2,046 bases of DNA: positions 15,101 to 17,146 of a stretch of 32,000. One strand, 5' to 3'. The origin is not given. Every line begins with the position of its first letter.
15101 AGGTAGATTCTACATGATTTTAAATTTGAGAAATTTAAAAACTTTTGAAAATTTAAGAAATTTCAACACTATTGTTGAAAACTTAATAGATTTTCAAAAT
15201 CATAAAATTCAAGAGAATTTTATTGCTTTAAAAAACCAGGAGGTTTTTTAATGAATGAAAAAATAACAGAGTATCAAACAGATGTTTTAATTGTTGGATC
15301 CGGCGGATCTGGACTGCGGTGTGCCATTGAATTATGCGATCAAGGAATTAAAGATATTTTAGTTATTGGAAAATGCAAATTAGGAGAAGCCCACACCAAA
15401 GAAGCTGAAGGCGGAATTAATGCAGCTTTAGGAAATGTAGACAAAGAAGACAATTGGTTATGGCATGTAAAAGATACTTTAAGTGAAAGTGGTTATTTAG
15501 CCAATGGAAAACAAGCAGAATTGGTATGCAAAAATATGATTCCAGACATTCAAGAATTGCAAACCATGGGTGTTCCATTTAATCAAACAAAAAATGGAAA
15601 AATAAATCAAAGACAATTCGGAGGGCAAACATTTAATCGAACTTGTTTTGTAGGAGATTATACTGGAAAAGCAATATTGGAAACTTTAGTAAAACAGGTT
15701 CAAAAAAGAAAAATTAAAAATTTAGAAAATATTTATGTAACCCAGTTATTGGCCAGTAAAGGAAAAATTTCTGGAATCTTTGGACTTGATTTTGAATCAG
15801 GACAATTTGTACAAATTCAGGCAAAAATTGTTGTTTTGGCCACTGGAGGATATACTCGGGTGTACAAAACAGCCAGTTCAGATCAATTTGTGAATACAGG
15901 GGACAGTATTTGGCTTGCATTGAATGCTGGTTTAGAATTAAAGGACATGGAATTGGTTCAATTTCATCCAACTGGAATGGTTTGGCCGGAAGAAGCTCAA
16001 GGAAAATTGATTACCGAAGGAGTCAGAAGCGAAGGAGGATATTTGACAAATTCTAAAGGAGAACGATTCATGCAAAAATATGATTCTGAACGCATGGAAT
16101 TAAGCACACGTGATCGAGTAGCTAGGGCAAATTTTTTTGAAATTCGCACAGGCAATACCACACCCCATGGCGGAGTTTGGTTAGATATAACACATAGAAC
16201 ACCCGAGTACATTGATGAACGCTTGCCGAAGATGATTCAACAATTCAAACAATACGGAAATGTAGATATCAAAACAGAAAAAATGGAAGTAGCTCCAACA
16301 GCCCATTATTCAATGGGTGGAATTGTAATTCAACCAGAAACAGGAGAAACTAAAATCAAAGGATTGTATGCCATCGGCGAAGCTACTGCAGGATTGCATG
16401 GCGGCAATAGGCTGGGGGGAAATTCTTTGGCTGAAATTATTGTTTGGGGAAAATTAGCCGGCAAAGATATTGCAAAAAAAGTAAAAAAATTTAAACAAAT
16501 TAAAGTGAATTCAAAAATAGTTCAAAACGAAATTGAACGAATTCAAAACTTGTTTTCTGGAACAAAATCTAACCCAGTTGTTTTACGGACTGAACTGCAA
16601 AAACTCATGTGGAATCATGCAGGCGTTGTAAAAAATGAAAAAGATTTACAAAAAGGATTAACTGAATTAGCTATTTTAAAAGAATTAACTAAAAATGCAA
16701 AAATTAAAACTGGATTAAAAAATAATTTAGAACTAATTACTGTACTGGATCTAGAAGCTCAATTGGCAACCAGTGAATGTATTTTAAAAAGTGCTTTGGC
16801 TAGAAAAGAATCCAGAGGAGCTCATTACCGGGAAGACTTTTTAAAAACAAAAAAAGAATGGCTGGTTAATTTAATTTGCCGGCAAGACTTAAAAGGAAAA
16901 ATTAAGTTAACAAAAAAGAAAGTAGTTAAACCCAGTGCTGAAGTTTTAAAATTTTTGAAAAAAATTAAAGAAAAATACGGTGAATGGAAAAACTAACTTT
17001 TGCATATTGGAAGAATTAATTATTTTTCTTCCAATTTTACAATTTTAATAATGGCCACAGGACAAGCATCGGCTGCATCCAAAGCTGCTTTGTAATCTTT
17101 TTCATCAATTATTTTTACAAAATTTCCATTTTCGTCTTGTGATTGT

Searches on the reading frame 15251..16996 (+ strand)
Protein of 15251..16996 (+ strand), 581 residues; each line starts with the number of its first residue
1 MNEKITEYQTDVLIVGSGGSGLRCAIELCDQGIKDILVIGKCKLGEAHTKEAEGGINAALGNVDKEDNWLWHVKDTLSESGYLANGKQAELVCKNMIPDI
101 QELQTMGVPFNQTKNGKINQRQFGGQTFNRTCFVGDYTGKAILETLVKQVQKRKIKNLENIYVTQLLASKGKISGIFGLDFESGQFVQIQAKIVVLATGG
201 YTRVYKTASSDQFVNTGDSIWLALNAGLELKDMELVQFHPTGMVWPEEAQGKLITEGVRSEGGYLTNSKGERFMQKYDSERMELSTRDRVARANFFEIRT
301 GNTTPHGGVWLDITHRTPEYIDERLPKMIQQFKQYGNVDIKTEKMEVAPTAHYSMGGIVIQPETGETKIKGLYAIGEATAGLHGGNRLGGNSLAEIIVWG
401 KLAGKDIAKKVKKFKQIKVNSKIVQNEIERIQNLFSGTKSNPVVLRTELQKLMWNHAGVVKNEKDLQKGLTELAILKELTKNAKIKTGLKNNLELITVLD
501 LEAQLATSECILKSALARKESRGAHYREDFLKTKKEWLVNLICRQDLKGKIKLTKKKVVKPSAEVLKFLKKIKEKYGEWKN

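Call 4: search_protein_families(library=pfam, proteins=[window:15251-16996:+])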
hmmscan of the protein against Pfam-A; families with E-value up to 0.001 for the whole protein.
window:15251-16996:+ (581 aa): 7 families
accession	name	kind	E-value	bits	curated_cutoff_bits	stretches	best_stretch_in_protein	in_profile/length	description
PF00890.30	FAD_binding_2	-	2e-89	301.1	20.4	1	11-393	1-414/414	FAD binding domain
PF02910.25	Succ_DH_flav_C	-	9.3e-26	90.7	20.8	1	446-559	1-117/130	Fumarate reductase flavoprotein C-term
PF03486.20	HI0933_like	-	1.3e-07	31.8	50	1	11-379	2-220/244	HI0933-like protein Rossmann domain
PF01266.30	DAO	-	4.6e-07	30.1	27.9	1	11-203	1-207/353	FAD dependent oxidoreductase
PF01494.25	FAD_binding_3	-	2.6e-05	24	22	1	9-38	1-30/349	FAD binding domain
PF07992.20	Pyr_redox_2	-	0.00011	22.1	26.1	0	11-206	2-115/291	Pyridine nucleotide-disulphide oxidoreductase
PF13738.12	Pyr_redox_3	-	0.00011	22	30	0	13-47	1-35/305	Pyridine nucleotide-disulphide oxidoreductase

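Call 9: find_encoding_contigs(protein=window:15251-16996:+, flank=10000, max_places=10)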
Protein window:15251-16996:+ (581 aa): no gene with exactly this product is on record in the collection.

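Call 19: find_homologous_proteins(query=window:15251-16996:+, max_evalue=1e-50)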
Query window:15251-16996:+ (581 aa): 8000 proteins with E <= 1e-50 among 8000 candidates; the best 120 are listed.
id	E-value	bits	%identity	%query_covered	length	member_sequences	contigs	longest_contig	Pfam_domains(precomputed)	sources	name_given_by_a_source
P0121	0.0e+0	1299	100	100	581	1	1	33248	PF01266.31,PF00890.31,PF03486.21,PF02910.26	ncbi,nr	ncbi:MAG: FAD-binding protein [Candidatus Diapherotrites archaeon]|nr:FAD-binding protein [Candidatu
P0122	5.0e-264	895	68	99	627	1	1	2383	PF00890.31,PF03486.21,PF02910.26,PF01494.26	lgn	-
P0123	5.4e-189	648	54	97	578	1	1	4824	PF01266.31,PF00890.31,PF07992.21,PF03486.21,PF02910.26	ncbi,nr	ncbi:FAD-binding protein [archaeon]|nr:FAD-binding protein [archaeon]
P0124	4.5e-187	641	53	98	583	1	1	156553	PF01266.31,PF00890.31,PF07992.21,PF03486.21,PF02910.26,PF01494.26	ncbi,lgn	-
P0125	5.1e-187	641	52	98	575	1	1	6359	PF01266.31,PF00890.31,PF07992.21,PF03486.21,PF02910.26,PF01494.26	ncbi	-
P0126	1.5e-184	633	51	98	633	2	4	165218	PF01266.31,PF00890.31,PF07992.21,PF03486.21,PF02910.26,PF12831.14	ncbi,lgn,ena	-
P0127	2.5e-183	629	53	96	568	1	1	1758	PF01266.31,PF00890.31,PF07992.21,PF03486.21,PF02910.26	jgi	jgi:succinate dehydrogenase / fumarate reductase, flavoprotein subunit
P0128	7.9e-182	624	51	98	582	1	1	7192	PF01266.31,PF00890.31,PF07992.21,PF03486.21,PF02910.26,PF01494.26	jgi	-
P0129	1.5e-181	623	51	97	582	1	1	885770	PF01266.31,PF00890.31,PF07992.21,PF03486.21,PF02910.26,PF01494.26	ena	-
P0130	1.7e-181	623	52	97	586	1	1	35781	PF01266.31,PF00890.31,PF07992.21,PF03486.21,PF02910.26,PF01494.26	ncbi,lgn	-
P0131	4.6e-181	622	53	97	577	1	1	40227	PF00890.31,PF07992.21,PF03486.21,PF02910.26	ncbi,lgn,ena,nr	ncbi:MAG: FAD-binding protein [Nanoarchaeota archaeon]|nr:FAD-binding protein [Nanoarchaeota archaeo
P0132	8.3e-181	621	52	98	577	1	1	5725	PF01266.31,PF00890.31,PF07992.21,PF03486.21,PF02910.26,PF01494.26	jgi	-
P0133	9.5e-181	621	51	97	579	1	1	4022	PF01266.31,PF00890.31,PF07992.21,PF03486.21,PF02910.26,PF01494.26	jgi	jgi:succinate dehydrogenase / fumarate reductase, flavoprotein subunit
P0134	2.3e-180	619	50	97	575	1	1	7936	PF00890.31,PF07992.21,PF03486.21,PF02910.26,PF01494.26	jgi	jgi:succinate dehydrogenase / fumarate reductase, flavoprotein subunit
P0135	2.9e-180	619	52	94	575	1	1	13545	PF01266.31,PF00890.31,PF07992.21,PF03486.21,PF02910.26,PF01134.29,PF01494.26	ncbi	-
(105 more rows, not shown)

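Call 21: find_encoding_contigs(protein=P0122, flank=10000, max_places=5)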
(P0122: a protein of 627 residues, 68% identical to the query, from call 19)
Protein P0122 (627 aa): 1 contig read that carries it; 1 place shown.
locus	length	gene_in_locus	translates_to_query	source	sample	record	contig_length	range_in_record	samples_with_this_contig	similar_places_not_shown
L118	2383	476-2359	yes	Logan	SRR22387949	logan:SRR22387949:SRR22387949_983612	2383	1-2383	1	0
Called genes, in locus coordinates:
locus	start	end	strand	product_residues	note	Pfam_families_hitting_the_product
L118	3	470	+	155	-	?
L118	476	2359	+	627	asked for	PF00890:FAD_binding_2, PF01494:FAD_binding_3 (faint), PF03486:HI0933_like (faint), PF02910:Succ_DH_flav_C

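Call 23: search_protein_families(library=pfam, proteins=[L118:3-470:+], max_evalue=1)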
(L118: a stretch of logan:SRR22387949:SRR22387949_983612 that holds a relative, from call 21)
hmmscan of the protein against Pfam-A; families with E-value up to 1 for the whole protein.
L118:3-470:+ (155 aa): 2 families
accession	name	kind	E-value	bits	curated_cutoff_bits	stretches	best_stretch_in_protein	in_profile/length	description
PF10415.14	FumaraseC_C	-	1.7e-19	70.4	32.5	1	92-144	2-54/54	Fumarase C C-terminus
PF00206.25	Lyase_1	-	0.0022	17.9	27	1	1-24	288-311/312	Lyase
